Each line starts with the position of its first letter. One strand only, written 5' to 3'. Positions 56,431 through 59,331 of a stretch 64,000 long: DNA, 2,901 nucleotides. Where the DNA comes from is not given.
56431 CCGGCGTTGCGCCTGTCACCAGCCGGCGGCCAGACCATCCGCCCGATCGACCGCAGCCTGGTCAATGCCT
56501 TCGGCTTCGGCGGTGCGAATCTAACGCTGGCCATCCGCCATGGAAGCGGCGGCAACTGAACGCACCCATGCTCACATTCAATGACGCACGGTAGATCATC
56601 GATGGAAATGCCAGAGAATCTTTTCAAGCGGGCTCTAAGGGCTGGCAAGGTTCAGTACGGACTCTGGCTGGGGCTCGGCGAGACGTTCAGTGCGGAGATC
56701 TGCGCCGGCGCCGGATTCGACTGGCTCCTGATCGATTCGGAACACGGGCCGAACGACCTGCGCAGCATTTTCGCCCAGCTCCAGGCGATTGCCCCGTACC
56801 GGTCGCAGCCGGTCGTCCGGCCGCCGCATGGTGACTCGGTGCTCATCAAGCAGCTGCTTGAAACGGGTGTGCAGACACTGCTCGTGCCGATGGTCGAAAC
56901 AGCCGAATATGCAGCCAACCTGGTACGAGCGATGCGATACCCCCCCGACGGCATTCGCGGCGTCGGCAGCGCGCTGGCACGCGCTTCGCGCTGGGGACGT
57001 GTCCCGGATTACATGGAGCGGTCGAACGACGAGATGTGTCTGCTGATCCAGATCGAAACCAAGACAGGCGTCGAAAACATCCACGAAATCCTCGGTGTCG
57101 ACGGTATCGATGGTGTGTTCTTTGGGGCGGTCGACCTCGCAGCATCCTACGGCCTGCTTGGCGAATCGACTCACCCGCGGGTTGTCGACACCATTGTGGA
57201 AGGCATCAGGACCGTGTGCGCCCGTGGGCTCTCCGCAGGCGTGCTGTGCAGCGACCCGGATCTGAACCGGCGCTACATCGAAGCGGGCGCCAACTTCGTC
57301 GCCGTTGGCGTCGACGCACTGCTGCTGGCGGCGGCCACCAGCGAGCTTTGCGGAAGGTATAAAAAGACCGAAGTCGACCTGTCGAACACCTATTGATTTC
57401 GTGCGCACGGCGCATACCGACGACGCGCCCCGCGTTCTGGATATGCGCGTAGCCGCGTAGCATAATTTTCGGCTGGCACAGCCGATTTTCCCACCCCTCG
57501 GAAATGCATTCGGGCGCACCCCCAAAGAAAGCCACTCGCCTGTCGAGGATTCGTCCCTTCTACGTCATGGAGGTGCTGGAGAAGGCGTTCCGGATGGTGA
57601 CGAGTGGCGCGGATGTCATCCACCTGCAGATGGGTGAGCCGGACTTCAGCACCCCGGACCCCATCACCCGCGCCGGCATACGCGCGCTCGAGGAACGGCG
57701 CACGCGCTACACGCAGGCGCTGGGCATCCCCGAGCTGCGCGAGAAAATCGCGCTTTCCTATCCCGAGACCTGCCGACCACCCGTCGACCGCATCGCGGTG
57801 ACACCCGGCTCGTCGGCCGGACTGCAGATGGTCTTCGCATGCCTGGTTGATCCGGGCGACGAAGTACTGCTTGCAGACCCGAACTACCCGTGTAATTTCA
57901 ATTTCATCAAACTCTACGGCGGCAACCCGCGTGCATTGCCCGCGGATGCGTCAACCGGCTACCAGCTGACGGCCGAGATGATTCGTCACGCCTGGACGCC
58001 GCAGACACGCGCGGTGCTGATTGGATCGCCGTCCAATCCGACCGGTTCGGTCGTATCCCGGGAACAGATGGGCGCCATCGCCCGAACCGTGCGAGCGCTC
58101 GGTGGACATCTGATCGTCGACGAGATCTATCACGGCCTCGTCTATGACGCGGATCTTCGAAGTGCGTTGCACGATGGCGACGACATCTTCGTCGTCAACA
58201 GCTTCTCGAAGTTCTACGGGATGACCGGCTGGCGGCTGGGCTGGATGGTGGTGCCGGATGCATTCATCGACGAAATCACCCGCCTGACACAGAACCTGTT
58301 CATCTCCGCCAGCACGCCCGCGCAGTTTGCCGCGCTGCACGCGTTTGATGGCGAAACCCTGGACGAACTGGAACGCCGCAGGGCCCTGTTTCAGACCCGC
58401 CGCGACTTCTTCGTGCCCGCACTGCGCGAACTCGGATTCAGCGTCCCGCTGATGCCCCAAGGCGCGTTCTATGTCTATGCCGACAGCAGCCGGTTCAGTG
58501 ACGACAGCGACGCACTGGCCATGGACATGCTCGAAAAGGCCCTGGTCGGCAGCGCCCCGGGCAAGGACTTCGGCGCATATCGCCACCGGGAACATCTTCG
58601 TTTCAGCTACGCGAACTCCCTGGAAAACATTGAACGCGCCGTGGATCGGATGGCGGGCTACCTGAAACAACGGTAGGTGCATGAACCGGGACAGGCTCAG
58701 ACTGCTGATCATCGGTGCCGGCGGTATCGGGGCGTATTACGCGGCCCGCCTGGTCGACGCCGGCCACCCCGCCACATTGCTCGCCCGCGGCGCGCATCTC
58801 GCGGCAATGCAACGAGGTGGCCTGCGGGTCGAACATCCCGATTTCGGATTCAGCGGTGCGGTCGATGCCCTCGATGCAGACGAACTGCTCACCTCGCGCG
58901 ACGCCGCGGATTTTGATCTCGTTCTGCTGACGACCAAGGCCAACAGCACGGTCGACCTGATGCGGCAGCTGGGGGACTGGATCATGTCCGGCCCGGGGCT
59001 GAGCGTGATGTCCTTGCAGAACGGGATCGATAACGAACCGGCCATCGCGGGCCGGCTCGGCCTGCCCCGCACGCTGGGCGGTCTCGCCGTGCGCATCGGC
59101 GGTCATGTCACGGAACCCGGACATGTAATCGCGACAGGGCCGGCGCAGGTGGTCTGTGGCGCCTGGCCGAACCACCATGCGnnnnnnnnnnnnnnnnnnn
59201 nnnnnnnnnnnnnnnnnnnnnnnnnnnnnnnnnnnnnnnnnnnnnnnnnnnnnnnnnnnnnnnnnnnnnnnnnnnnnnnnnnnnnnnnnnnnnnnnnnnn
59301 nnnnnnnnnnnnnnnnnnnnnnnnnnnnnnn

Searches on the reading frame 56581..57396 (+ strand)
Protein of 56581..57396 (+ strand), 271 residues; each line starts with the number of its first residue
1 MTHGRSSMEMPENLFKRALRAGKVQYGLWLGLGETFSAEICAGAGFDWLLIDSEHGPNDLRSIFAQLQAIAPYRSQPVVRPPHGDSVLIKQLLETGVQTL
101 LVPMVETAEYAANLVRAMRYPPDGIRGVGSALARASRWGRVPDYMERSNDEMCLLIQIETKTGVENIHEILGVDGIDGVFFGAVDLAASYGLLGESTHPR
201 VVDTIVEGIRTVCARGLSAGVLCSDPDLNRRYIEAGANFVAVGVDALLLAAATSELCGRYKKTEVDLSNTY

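Call 35: search_protein_families(library=pfam, proteins=[window:56581-57396:+], max_evalue=0.00001)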
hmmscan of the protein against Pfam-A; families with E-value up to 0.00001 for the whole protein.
window:56581-57396:+ (271 aa): 1 family
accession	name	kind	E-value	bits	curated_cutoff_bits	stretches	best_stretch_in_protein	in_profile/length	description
PF03328.21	HpcH_HpaI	-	3.9e-51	173.9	25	1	25-250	1-219/221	HpcH/HpaI aldolase/citrate lyase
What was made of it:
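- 56581..57396 (+): HpcH/HpaI-family aldolase in the same co-directional gene run. PF03328, E 3.9e-51 (call 35).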

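Call 55: search_protein_families(library=ncbifam, proteins=[window:56581-57396:+], max_evalue=1e-10)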
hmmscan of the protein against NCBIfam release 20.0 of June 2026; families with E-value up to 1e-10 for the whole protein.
window:56581-57396:+ (271 aa): 4 families
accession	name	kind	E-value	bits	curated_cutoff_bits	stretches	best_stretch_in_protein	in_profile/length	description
TIGR02311.1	HpaI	equivalog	3.1e-108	361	368.8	1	13-261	1-249/249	4-hydroxy-2-oxoheptanedioate aldolase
NF007521.0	PRK10128.1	equivalog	4.6e-90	301.8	441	1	12-257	6-251/267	2-keto-3-deoxy-L-rhamnonate aldolase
NF007849.0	PRK10558.1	equivalog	1.7e-79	266.9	393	1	12-262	7-256/256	2-dehydro-3-deoxyglucarate aldolase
TIGR03239.1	GarL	equivalog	5.6e-78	261.9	406.75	1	13-262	1-249/249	2-dehydro-3-deoxyglucarate aldolase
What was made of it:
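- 56581..57396 (+): TIGR02311 HpaI scores 361 bits against a cut-off of 368.8 (call 55).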

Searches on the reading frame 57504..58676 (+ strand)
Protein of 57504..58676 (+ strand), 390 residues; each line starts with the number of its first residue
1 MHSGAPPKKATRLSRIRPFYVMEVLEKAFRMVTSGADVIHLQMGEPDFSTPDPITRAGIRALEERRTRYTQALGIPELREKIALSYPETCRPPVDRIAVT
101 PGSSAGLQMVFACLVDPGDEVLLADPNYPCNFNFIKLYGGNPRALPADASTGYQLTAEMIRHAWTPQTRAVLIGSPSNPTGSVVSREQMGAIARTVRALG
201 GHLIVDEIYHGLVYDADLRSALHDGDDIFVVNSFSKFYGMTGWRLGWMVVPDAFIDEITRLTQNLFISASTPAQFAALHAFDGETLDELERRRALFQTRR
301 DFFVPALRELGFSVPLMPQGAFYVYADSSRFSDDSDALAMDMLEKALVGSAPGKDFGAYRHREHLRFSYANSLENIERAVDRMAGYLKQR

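Call 23: find_related_loci(query=window:57504-58673:+, collection=genome_contigs, flank=10000)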
Query window:57504-58673:+ (390 aa) in genome_contigs; peptide patterns used: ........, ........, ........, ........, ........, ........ (x = any residue, [..] = any of these).
600 stretches matched a pattern (row limit reached: there are more); 480 encode a relative of the query (tblastn E <= 1e-3); the best 80 are kept; 80 distinct loci.
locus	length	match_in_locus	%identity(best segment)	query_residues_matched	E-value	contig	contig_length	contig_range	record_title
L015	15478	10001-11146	66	7-388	2e-166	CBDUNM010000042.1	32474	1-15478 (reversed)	MAG TPA_asm: uncultured Chromatiales bacterium isolate SRR22808130_binner13_Refined_37 genome assembly, contig: ERZ25043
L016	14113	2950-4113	61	3-390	5e-158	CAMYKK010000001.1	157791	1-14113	MAG: uncultured Gammaproteobacteria bacterium isolate FCS_M_Gamma_075 genome assembly, contig: scaffold_20, whole genome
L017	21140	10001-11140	59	8-387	5e-157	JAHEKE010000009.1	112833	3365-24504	MAG: Gammaproteobacteria bacterium isolate Ww576 NODE_145_length_112833_cov_7.669680, whole genome shotgun sequence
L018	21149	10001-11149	61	8-390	1e-155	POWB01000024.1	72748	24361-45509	MAG: Halochromatium sp. isolate A10 NODE_24_length_72748_cov_11.167858, whole genome shotgun sequence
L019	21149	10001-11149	62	8-389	1e-151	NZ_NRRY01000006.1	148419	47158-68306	Lamprobacter modestohalophilus strain DSM 25653 scaffold0006, whole genome shotgun sequence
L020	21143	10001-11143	60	9-389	2e-150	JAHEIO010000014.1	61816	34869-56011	MAG: Gammaproteobacteria bacterium isolate Ww503 NODE_633_length_61816_cov_20.160921, whole genome shotgun sequence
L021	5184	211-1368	60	6-387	7e-149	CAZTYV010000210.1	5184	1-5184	MAG TPA_asm: uncultured Halochromatium sp. isolate binchicken_co405_69 genome assembly, contig: NODE_24740_length_5184_c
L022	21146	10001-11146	63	6-387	9e-163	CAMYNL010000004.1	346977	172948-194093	MAG: uncultured Gammaproteobacteria bacterium isolate FO_Gamma_078.1 genome assembly, contig: scaffold_8, whole genome s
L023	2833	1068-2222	52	8-390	7e-137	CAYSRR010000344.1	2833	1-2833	MAG TPA_asm: uncultured Streptomycetaceae bacterium isolate SRP344714_co2_10 genome assembly, contig: NODE_89376_length_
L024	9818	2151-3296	52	10-389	4e-130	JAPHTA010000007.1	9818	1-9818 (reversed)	MAG: Sedimenticola sp. isolate N3S-Bin_9 c_000000517302, whole genome shotgun sequence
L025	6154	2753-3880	52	10-383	1e-127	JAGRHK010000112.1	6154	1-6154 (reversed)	MAG: Candidatus Competibacteraceae bacterium isolate HKST-UBA197 NODE_112_length_6154_cov_3.530689, whole genome shotgun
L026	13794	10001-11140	52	10-387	5e-127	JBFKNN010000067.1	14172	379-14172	MAG: Burkholderiales bacterium isolate Mix_sand22.2022.08.D.82 k141_2363325_length_14172_cov_12.2213, whole genome shotg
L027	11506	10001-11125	52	16-388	2e-126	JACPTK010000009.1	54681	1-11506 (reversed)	MAG: Betaproteobacteria bacterium isolate NC_groundwater_730_Ag_S-0.65um_65_27 S37_SO-6_scaffold_32317, whole genome sho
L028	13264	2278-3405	49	8-383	3e-126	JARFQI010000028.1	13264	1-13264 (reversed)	MAG: Arenicellales bacterium isolate MAG_Ve_Sed_20 k141_559780, whole genome shotgun sequence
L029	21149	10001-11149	52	8-388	2e-123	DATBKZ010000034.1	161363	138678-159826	MAG TPA_asm: Burkholderiales bacterium isolate SMAG_U3959 k141_1344504, whole genome shotgun sequence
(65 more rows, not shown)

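Call 35: search_protein_families(library=pfam, proteins=[window:57504-58676:+], max_evalue=0.00001)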
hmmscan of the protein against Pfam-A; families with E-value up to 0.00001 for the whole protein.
window:57504-58676:+ (390 aa): 2 families
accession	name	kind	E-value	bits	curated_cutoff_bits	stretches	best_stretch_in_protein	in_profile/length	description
PF00155.27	Aminotran_1_2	-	8.4e-62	209.9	19.7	1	37-382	2-360/361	Aminotransferase class I and II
PF01053.26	Cys_Met_Meta_PP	-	2.6e-07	30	27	1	98-238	72-200/381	Cys/Met metabolism PLP-dependent enzyme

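Call 55: search_protein_families(library=ncbifam, proteins=[window:57504-58676:+], max_evalue=1e-10)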
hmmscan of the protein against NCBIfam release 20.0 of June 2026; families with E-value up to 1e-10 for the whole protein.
window:57504-58676:+ (390 aa): 59 families (the best 25 are shown)
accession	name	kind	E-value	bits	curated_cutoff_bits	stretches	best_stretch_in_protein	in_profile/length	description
NF006514.0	PRK08960.1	equivalog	1.2e-151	504.9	554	1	8-389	4-387/388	pyridoxal phosphate-dependent aminotransferase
NF005601.0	PRK07337.1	equivalog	3.5e-137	457.7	496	1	8-387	7-392/394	pyridoxal phosphate-dependent aminotransferase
NF041091.1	asp_aminotase_Arch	equivalog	2.2e-80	270.3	550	1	13-388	4-376/376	aspartate aminotransferase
NF004770.0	PRK06108.1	subfamily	9.9e-76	255.1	422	1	13-389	17-394/396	pyridoxal phosphate-dependent aminotransferase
NF041364.1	GntC_guanitoxin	equivalog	5.2e-73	246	415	1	40-384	2-354/356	guanitoxin biosynthesis PLP-dependent (S)-gamma-hydroxy-L-arginine cyclodehydratase GntC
NF005816.0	PRK07682.1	equivalog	1.1e-68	231.7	620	1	25-389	18-385/390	aminotransferase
NF005817.0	PRK07683.1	equivalog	2.1e-68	230.8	575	1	26-389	18-383/387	aminotransferase A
NF005588.0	PRK07309.1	equivalog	9.2e-66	222.3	576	1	32-389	26-388/391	pyridoxal phosphate-dependent aminotransferase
NF006230.0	PRK08363.1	equivalog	6.8e-60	202.9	534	1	21-390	15-395/398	alanine aminotransferase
NF006229.0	PRK08361.1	equivalog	1.2e-57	195.7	624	1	10-387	11-388/391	aspartate aminotransferase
NF004769.0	PRK06107.1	equivalog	9.2e-57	192.6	617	1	9-384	6-395/402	aspartate transaminase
NF004975.0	PRK06348.1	equivalog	3.2e-54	184.4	549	1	30-384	23-380/384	pyridoxal phosphate-dependent aminotransferase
TIGR03540.1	DapC_direct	equivalog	1.6e-52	178.7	593.25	1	9-384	2-381/383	LL-diaminopimelate aminotransferase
NF006488.0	PRK08912.1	equivalog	1.8e-52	178.6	498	1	34-388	24-385/387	aminotransferase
NF006756.0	PRK09276.1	subfamily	2.9e-52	177.9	507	1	8-385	3-384/387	LL-diaminopimelate aminotransferase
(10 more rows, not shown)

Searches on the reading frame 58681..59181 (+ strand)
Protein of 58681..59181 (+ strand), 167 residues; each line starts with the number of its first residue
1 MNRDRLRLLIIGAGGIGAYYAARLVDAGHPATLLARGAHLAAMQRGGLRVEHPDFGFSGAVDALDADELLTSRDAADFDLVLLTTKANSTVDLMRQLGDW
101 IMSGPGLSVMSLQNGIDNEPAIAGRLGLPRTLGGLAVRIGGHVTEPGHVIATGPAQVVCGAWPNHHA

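Call 10: find_homologous_proteins(query=window:58681-59181:+, max_evalue=0.00001)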
Query window:58681-59181:+ (167 aa): 58 proteins with E <= 0.00001 among 929 candidates.
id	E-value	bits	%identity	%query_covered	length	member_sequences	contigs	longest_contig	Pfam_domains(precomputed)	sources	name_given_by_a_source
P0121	7.3e-49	184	57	95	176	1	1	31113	PF02558.23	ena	-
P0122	5.6e-47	178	55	95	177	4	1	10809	PF02558.23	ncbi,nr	ncbi:MAG: 2-dehydropantoate 2-reductase N-terminal domain-containing protein, partial [Trueperaceae 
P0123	1.2e-46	177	56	93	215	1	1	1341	PF02558.23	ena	-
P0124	3.4e-46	175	53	96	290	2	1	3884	PF02558.23,PF08546.18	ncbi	ncbi:MAG: 2-dehydropantoate 2-reductase, partial [Oceanospirillales bacterium]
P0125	2.1e-41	160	49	97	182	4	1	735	PF02558.23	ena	-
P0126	2.3e-41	159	51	89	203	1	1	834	PF02558.23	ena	-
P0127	3.2e-40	156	51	95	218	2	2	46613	PF02558.23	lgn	-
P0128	5.4e-40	155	48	88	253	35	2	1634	PF02558.23,PF08546.18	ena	-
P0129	1.8e-39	153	51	95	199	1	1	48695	PF02558.23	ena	-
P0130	1.6e-38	150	54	84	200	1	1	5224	PF02558.23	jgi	jgi:2-dehydropantoate 2-reductase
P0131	2.0e-38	150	49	90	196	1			PF02558.23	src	-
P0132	5.5e-38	149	48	95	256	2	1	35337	PF02558.23,PF08546.18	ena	-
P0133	7.0e-38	148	47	95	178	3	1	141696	PF02558.23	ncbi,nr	ncbi:MAG: 2-dehydropantoate 2-reductase [Marinobacter sp.]|nr:2-dehydropantoate 2-reductase [Marinob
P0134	1.5e-36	144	50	85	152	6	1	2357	PF02558.23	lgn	-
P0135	1.8e-35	140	52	84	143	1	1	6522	PF02558.23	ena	-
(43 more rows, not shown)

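Call 12: find_encoding_contigs(protein=P0121, flank=8000, max_places=3)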
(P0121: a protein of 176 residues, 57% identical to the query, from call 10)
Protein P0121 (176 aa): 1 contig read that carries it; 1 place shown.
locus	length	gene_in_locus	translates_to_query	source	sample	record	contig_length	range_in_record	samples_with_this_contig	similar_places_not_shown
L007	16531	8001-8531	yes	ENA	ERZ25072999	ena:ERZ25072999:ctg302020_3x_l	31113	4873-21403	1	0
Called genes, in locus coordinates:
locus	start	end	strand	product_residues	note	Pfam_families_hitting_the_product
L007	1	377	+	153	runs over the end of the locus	PF07386:DUF1499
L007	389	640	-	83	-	-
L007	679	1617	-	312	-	PF03547:Mem_trans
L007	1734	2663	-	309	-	PF05982:Sbt_1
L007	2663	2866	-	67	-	-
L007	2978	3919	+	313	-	PF00126:HTH_1, PF03466:LysR_substrate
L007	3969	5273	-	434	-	PF06097:DUF945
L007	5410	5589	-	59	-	-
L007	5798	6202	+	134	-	PF14567:SUKH_5, PF09346:SMI1_KNR4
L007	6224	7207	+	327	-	PF00248:Aldo_ket_red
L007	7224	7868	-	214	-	PF02698:DUF218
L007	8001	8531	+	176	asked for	PF02558:ApbA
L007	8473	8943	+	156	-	PF08546:ApbA_C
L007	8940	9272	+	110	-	PF08888:HopJ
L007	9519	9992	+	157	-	PF12915:DUF3833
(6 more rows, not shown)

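Call 13: find_encoding_contigs(protein=P0133, flank=8000, max_places=3)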
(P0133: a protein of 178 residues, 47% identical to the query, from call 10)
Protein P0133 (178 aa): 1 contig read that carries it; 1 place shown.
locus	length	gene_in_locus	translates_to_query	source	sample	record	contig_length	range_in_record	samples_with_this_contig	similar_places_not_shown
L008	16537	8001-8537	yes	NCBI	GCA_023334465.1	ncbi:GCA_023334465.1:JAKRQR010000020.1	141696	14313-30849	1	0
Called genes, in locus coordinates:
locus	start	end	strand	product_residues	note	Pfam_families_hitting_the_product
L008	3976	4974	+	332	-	PF00682:HMGL-like, PF07836:DmpG_comm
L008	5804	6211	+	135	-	PF01323:DSBA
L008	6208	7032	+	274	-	PF02798:GST_N (weak), PF13417:GST_N_3, PF13409:GST_N_2, PF00043:GST_C, PF13410:GST_C_2 (weak)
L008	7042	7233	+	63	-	PF01361:Tautomerase, PF14552:Tautomerase_2 (weak)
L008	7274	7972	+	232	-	-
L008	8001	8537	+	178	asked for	PF02558:ApbA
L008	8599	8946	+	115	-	PF08546:ApbA_C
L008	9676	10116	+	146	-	PF18623:TnsE_C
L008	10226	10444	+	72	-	PF09722:Xre_MbcA_ParS_C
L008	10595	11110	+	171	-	PF13676:TIR_2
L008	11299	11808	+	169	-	-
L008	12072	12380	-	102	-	-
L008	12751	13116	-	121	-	-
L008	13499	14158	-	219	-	PF01432:Peptidase_M3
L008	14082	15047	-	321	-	PF19310:TOP_N, PF01432:Peptidase_M3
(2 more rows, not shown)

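Call 14: find_encoding_contigs(protein=P0129, flank=8000, max_places=3)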
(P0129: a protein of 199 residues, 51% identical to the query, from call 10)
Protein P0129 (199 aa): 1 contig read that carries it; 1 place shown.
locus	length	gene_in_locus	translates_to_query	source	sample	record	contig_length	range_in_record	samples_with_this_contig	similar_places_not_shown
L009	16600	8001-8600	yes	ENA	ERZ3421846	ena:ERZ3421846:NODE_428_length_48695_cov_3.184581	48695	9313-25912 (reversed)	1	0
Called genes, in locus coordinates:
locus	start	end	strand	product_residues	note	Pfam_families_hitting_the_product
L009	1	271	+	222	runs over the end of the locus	PF01970:TctA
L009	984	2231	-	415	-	PF07396:Porin_O_P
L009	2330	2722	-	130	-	PF22178:Gp5_trimer_C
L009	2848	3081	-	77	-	-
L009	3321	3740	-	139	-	PF06803:DUF1232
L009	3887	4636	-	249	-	PF23441:SDR (weak), PF00106:adh_short, PF08659:KR, PF13561:adh_short_C2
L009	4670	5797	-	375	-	PF00724:Oxidored_FMN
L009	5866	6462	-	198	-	PF00440:TetR_N, PF16925:TetR_C_13, PF21993:TetR_C_13_2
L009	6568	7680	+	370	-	PF08240:ADH_N, PF16912:Glu_dehyd_C (faint), PF00107:ADH_zinc_N, PF13602:ADH_zinc_N_2 (weak)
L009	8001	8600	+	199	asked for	PF02558:ApbA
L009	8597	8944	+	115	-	PF08546:ApbA_C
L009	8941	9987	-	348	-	PF00691:OmpA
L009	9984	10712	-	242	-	-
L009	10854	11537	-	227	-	PF01965:DJ-1_PfpI, PF17124:ThiJ_like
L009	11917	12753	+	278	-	PF00497:SBP_bac_3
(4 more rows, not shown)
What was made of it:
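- Tried and rejected: Their loci show an ApbA_C ORF immediately downstream, so they are frameshift-split ordinary PanE genes from low-coverage assemblies (calls 12-14).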

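Call 26: find_related_loci(query=window:58681-59178:+, collection=metagenome_contigs, flank=8000)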
Query window:58681-59178:+ (166 aa) in metagenome_contigs; peptide patterns used: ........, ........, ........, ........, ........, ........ (x = any residue, [..] = any of these).
600 stretches matched a pattern (row limit reached: there are more); 215 encode a relative of the query (tblastn E <= 1e-3); the best 80 are kept; 80 distinct loci.
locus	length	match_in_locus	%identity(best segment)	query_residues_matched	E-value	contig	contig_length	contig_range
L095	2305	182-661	58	4-164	6e-49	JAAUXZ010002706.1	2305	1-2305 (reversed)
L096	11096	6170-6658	53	3-166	3e-46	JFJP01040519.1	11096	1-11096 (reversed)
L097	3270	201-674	51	6-164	8e-43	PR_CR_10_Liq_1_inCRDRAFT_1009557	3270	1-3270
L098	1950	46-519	57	6-164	4e-41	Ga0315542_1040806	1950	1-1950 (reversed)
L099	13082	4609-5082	52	6-164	8e-39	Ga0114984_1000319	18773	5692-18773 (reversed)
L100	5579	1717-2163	39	3-160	9e-21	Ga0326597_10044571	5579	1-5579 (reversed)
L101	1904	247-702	37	5-160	1e-20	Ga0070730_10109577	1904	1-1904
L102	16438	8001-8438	37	6-160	2e-20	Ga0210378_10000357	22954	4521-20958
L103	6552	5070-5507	39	6-160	1e-19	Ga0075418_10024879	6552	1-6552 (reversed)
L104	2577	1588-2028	40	6-160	6e-19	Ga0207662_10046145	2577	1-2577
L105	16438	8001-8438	41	7-160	4e-18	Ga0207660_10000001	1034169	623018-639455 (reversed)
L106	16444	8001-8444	37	6-160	6e-18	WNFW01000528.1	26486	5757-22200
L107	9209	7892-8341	32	4-160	7e-18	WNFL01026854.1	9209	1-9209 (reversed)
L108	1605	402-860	37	1-160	6e-18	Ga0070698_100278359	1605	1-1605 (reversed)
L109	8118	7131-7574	37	6-160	1e-17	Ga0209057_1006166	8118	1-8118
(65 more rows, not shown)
